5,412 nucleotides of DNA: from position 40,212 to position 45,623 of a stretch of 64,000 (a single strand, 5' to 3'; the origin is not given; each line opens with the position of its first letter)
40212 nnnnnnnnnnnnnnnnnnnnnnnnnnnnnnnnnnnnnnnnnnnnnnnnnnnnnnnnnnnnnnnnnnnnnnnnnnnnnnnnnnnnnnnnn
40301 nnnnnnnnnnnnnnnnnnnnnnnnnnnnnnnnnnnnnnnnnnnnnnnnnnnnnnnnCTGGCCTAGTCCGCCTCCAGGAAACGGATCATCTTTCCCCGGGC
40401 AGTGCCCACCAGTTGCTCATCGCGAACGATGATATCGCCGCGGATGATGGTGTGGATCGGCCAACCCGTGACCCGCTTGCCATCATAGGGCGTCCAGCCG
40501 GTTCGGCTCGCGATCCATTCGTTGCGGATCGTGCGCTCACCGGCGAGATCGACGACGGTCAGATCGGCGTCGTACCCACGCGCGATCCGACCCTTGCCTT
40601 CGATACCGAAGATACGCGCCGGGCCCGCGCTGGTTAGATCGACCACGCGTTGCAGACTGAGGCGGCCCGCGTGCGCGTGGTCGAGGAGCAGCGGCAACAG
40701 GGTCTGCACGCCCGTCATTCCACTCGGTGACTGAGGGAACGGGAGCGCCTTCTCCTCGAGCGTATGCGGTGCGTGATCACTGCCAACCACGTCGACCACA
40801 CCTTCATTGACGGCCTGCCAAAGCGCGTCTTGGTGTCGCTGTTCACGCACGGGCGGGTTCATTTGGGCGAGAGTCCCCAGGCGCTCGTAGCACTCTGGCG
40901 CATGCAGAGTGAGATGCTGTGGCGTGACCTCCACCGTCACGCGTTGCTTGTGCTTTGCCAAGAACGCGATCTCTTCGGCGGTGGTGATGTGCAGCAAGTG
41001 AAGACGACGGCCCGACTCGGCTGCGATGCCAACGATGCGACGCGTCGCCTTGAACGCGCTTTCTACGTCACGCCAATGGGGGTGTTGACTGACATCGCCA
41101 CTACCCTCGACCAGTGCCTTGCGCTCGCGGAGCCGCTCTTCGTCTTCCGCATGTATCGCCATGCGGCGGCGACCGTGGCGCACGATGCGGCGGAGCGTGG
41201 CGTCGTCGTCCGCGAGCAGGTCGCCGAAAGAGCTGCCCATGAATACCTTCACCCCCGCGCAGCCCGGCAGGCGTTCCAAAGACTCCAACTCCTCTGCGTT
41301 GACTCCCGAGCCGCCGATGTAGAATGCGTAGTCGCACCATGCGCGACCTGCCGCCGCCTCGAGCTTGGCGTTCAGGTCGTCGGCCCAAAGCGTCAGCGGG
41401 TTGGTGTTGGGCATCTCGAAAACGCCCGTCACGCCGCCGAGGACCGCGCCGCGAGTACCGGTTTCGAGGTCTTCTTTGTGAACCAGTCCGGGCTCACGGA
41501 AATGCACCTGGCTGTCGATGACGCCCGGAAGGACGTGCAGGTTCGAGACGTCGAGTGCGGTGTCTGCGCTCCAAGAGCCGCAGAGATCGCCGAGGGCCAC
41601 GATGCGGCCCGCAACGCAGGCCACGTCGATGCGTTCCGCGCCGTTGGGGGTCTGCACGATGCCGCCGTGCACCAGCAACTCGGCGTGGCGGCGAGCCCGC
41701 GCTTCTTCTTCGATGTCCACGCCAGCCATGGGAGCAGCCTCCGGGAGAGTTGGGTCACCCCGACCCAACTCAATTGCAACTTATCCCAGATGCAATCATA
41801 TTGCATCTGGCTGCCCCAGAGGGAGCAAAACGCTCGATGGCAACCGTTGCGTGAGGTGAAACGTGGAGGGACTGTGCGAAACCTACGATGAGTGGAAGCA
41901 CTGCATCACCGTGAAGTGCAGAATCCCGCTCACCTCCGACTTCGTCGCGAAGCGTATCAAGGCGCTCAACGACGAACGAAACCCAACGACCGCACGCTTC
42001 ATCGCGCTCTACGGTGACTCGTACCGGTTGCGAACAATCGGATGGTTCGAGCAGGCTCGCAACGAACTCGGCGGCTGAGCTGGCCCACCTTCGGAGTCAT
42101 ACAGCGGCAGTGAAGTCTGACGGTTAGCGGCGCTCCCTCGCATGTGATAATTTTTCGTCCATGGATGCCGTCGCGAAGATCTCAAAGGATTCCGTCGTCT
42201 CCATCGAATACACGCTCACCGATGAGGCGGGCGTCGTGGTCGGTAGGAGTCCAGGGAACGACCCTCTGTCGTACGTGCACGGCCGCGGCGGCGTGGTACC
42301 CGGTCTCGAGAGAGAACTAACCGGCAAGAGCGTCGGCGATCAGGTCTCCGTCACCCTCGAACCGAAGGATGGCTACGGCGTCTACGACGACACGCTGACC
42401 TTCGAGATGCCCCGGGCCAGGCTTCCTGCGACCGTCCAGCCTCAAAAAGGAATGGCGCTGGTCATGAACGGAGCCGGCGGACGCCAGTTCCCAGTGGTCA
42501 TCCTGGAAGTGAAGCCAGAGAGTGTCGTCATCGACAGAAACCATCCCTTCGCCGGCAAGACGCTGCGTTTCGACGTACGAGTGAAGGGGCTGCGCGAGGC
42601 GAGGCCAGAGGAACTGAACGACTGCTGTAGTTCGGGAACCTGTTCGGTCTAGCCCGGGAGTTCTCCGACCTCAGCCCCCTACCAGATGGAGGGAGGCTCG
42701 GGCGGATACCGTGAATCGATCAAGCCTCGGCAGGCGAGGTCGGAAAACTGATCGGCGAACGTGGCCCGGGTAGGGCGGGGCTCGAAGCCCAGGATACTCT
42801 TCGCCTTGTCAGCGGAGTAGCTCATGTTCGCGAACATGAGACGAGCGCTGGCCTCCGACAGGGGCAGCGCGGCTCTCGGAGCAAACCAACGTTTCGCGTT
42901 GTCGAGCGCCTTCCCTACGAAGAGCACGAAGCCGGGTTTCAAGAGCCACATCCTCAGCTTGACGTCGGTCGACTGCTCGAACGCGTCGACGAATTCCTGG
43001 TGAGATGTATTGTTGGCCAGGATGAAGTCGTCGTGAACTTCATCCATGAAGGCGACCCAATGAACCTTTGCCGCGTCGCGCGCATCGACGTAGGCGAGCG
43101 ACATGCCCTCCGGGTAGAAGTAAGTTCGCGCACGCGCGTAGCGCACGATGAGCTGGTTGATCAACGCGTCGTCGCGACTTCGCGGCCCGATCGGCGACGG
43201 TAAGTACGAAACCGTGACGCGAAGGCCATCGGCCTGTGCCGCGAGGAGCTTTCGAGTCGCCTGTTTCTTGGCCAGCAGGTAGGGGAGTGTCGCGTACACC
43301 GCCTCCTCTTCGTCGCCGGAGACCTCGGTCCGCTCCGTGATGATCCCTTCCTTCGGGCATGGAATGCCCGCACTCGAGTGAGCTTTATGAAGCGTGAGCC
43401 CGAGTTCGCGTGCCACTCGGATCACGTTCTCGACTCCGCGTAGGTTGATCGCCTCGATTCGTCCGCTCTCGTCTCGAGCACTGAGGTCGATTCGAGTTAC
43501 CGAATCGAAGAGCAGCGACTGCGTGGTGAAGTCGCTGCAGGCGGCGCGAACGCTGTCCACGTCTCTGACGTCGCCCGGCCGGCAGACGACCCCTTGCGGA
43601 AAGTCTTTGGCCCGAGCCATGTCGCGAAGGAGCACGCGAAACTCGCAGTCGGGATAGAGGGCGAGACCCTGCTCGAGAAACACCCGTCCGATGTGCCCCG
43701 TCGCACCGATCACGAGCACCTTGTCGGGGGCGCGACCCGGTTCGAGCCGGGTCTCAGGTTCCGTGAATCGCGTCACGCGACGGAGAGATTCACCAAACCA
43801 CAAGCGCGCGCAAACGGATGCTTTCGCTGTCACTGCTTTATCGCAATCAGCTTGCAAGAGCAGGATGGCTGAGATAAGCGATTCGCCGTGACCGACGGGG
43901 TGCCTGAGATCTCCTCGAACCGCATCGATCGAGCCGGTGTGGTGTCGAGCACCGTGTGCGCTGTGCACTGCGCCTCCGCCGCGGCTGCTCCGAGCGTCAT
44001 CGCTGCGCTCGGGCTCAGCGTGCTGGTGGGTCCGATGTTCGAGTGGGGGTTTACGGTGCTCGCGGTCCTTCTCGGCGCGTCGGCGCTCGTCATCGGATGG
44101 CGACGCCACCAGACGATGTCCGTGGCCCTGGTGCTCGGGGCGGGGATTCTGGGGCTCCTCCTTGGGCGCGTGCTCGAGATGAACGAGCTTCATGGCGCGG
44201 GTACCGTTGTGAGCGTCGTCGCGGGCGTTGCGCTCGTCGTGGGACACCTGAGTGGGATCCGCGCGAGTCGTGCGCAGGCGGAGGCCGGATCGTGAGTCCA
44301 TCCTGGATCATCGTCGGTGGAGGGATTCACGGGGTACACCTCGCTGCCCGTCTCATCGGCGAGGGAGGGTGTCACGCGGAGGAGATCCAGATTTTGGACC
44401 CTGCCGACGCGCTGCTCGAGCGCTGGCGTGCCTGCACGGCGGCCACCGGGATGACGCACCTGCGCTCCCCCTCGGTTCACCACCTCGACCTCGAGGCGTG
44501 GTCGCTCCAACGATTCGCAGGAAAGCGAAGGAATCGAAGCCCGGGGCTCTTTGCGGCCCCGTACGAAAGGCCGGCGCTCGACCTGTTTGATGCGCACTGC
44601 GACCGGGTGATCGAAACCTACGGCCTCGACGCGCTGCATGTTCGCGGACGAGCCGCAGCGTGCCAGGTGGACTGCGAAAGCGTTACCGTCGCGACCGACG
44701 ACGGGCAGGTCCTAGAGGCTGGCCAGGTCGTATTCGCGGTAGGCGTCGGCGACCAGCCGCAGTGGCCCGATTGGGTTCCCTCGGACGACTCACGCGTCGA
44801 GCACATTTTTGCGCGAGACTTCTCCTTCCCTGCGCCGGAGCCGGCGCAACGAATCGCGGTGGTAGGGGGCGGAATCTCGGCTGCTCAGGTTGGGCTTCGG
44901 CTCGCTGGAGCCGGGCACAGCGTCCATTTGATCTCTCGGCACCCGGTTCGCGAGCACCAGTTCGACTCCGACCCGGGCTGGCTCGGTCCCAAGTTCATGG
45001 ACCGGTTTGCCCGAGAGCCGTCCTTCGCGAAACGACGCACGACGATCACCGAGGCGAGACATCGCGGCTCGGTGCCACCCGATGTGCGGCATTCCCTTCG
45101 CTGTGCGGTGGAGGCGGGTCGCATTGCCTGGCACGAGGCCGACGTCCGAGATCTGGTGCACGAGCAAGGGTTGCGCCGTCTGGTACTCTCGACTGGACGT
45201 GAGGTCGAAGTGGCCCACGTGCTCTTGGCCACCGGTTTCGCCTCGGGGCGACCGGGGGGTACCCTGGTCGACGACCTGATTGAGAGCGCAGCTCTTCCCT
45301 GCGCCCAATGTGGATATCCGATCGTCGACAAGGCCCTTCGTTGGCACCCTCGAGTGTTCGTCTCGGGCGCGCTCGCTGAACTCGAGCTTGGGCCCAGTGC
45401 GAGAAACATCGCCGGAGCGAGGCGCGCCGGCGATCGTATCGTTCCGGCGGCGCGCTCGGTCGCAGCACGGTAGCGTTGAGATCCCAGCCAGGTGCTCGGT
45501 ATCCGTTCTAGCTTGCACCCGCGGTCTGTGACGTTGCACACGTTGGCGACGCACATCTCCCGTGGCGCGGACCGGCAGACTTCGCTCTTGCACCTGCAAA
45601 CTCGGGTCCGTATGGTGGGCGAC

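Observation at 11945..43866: Recurrent 15-bp palindrome TGCAA-N5-TTGCA in seven promoter regions: candidate Zur-type zinc-starvation regulon spanning 32 kb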

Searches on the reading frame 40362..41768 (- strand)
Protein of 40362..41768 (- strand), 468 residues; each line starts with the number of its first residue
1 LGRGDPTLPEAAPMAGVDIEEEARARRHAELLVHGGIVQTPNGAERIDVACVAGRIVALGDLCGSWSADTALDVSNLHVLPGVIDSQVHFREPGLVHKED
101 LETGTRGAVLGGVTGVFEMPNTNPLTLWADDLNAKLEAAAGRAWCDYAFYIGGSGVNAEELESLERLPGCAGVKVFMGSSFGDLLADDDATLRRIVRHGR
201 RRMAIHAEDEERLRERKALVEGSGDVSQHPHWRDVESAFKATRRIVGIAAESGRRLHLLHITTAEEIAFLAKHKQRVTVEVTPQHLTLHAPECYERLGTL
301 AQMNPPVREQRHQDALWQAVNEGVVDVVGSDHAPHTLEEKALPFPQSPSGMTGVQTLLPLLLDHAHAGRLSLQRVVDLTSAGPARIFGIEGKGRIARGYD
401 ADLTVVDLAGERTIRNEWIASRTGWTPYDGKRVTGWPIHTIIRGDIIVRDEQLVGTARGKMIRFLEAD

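Call 17: search_protein_families(library=pfam, proteins=[window:40362-41768:-], max_evalue=0.01)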
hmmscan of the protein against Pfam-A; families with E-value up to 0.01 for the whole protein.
window:40362-41768:- (468 aa): 2 families
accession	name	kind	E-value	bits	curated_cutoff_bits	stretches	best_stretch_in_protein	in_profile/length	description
PF01979.26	Amidohydro_1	-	4.8e-24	85.7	25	1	79-446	2-344/345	Amidohydrolase family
PF07969.17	Amidohydro_3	-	2.5e-08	34.3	29.7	1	368-446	405-470/472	Amidohydrolase family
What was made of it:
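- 39532..41729 (-): pyrC2 (40362-41729, ATG at 41729) and a metallo-beta-lactamase-fold gene (39532-40356). Lactamase_B_2 (call 17).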

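Call 30: search_protein_families(library=ncbifam, proteins=[window:40362-41768:-], max_evalue=0.001)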
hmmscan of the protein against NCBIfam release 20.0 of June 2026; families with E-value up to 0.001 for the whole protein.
window:40362-41768:- (468 aa): 45 families (the best 25 are shown)
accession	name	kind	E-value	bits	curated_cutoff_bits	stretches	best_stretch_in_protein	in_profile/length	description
NF006559.0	PRK09060.1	equivalog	5e-217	720.5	482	1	27-467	3-441/444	dihydroorotase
NF005751.0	PRK07575.1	equivalog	4.2e-146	486.8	529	1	30-466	4-438/440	dihydroorotase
NF006688.0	PRK09236.1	equivalog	4.3e-111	371.8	535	1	44-464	17-442/444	dihydroorotase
NF002668.0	PRK02382.1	equivalog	2.4e-108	362.7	452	1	45-462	12-426/436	dihydroorotase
TIGR00857.1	pyrC_multi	subfamily_domain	1.2e-88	297.8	279.05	1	46-450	5-411/412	dihydroorotase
TIGR03178.1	allantoinase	equivalog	4.3e-87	292.7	357.85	1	31-463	2-440/441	allantoinase AllB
NF004839.0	PRK06189.1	equivalog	6.6e-82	275.5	631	1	30-463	4-446/451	allantoinase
NF003271.0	PRK04250.1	equivalog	8.5e-76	255.2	405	1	68-463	38-403/407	dihydroorotase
NF002284.0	PRK01211.1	subfamily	1.8e-68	231.4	462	1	78-465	43-406/409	dihydroorotase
NF009941.0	PRK13404.1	subfamily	7.1e-67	226.1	647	1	30-462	5-459/478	dihydropyrimidinase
TIGR02033.1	D-hydantoinase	equivalog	4.9e-66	223.5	393.25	1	31-463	1-453/454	dihydropyrimidinase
NF006836.0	PRK09357.1-1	equivalog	7.6e-63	212.7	538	1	41-453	11-429/432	dihydroorotase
NF006837.0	PRK09357.1-2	equivalog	2.1e-62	211.1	575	1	45-452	17-426/428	dihydroorotase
NF005960.0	PRK08044.1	equivalog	4.1e-62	210.3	688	1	29-462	3-448/453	allantoinase AllB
NF001541.2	PRK00369.1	equivalog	1.3e-58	198.4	310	1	73-454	38-389/400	dihydroorotase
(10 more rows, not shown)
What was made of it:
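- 39532..41729 (-): NCBIfam dihydroorotase PRK09060 at 720 bits against a cut-off of 482 (call 30).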

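Call 56: find_related_loci(query=window:40362-41768:-, collection=genome_contigs, flank=2500)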
Query window:40362-41768:- (468 aa) in genome_contigs; peptide patterns used: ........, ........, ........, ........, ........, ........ (x = any residue, [..] = any of these).
599 stretches matched a pattern (row limit reached: there are more); 529 encode a relative of the query (tblastn E <= 1e-3); the best 80 are kept; 80 distinct loci.
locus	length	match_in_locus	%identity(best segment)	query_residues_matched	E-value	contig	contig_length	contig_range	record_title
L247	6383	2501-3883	77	2-467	0e+0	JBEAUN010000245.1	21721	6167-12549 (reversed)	MAG: Pseudomonadota bacterium isolate NASQAN2011_177_B_bin.40 scaffold_524827, whole genome shotgun sequence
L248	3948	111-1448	78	21-466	0e+0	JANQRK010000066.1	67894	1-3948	MAG: Chromatiales bacterium isolate IP29b_bin.61 k99_3059219, whole genome shotgun sequence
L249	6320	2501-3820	77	27-466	0e+0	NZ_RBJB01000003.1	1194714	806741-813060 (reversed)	Marinobacter nauticus strain DSM 50418 Ga0215716_102, whole genome shotgun sequence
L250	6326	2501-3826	77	25-466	0e+0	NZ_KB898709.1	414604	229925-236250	Gilvimarinus chinensis DSM 19667 D568DRAFT_scaffold00004.4, whole genome shotgun sequence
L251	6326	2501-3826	76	27-468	0e+0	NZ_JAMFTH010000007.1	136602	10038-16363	Gilvimarinus xylanilyticus strain HB14 HB14_scaffold7, whole genome shotgun sequence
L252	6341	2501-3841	75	21-467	0e+0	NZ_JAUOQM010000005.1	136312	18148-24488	Gilvimarinus sp. 2_MG-2023 strain E3M09 COFHEBIL_10, whole genome shotgun sequence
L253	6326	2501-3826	76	25-466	0e+0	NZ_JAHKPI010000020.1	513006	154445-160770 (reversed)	Marinobacter sp. F3R08 F3R08_F2R01_contig_4, whole genome shotgun sequence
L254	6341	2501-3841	75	20-466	0e+0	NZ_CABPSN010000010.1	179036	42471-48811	Pandoraea aquatica strain LMG 31011, whole genome shotgun sequence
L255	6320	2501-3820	77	27-466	0e+0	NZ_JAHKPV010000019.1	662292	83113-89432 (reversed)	Marinobacter salexigens strain D2M19 D2M19_D2M19_contig_4, whole genome shotgun sequence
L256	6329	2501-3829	76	23-466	0e+0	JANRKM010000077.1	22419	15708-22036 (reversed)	MAG: Kofleriaceae bacterium isolate bins.76 k141_569598, whole genome shotgun sequence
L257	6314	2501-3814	77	28-465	0e+0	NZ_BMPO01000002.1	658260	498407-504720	Pseudomonas matsuisoli strain JCM 30078 sequence02, whole genome shotgun sequence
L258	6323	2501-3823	75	26-466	0e+0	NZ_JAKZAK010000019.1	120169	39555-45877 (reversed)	Marinobacter xestospongiae strain JCM 17469 contig19, whole genome shotgun sequence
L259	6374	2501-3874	75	14-468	0e+0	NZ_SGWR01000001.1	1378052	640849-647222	Corticibacter populi strain DSM 105136 Ga0310547_11, whole genome shotgun sequence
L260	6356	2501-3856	73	17-466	0e+0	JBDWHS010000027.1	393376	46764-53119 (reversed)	MAG: Sneathiella sp. isolate CI.59.F.A1_421_49 CI_59_F_A1_421_49_000000000027, whole genome shotgun sequence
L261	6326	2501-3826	76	26-467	0e+0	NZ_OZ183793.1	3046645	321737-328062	Burkholderia sp. LMG 21824 chromosome 2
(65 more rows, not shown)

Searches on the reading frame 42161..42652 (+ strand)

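Call 16: search_protein_families(library=pfam, proteins=[window:42161-42652:+])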
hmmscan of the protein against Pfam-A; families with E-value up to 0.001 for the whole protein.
window:42161-42652:+ (163 aa): 1 family
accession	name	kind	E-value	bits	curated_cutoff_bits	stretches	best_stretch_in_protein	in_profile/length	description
PF00254.34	FKBP_C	-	2.3e-09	37.9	21.1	1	7-82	5-74/94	FKBP-type peptidyl-prolyl cis-trans isomerase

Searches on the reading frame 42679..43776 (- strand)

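Call 16: search_protein_families(library=pfam, proteins=[window:42679-43776:-])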
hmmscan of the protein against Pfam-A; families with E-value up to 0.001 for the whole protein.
window:42679-43776:- (365 aa): 4 families
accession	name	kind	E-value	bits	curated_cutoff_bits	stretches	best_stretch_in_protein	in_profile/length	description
PF01370.27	Epimerase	-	1.8e-12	47.6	20.9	1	20-244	1-226/240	NAD dependent epimerase/dehydratase family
PF13460.12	NAD_binding_10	-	1.3e-06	28.8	27.2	1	24-141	1-104/184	NAD(P)H-binding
PF01073.25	3Beta_HSD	-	5.6e-06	26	22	1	21-182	1-162/280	3-beta hydroxysteroid dehydrogenase/isomerase family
PF05368.20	NmrA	-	0.00069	19.7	27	0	18-81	3-68/298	NmrA-like family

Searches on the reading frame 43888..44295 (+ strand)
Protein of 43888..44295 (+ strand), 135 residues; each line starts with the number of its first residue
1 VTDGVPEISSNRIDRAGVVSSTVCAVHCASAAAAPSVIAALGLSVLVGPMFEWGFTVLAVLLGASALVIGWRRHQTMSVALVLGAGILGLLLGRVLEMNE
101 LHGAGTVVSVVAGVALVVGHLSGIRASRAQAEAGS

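Call 16: search_protein_families(library=pfam, proteins=[window:43888-44295:+])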
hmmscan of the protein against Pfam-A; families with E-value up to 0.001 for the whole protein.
window:43888-44295:+ (135 aa): 1 family
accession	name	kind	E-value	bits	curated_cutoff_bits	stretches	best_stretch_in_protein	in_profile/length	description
PF03203.19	MerC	-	5.4e-17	62.8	27.6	1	14-122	1-105/108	MerC mercury resistance protein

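Call 30: search_protein_families(library=ncbifam, proteins=[window:43888-44295:+], max_evalue=0.001)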
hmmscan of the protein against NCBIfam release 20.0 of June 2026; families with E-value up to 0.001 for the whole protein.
window:43888-44295:+ (135 aa): 0 families

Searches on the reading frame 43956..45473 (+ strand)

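Call 16: search_protein_families(library=pfam, proteins=[window:43956-45473:+])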
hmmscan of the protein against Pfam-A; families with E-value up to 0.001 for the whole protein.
window:43956-45473:+ (505 aa): 5 families
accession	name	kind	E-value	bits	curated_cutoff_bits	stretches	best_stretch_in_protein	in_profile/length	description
PF07992.20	Pyr_redox_2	-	7e-14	52.4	26.1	1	243-330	85-175/291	Pyridine nucleotide-disulphide oxidoreductase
PF13454.12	NAD_binding_9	-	1.8e-12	48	21.8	1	118-264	1-154/155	FAD-NAD(P)-binding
PF13738.12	Pyr_redox_3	-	5.7e-12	45.9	30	1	234-353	105-220/305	Pyridine nucleotide-disulphide oxidoreductase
PF13434.12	Lys_Orn_oxgnase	-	9.2e-07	28.7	21.3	1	240-357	131-252/339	L-lysine 6-monooxygenase/L-ornithine 5-monooxygenase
PF00070.33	Pyr_redox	-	6.7e-06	27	22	0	299-339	1-41/82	Pyridine nucleotide-disulphide oxidoreductase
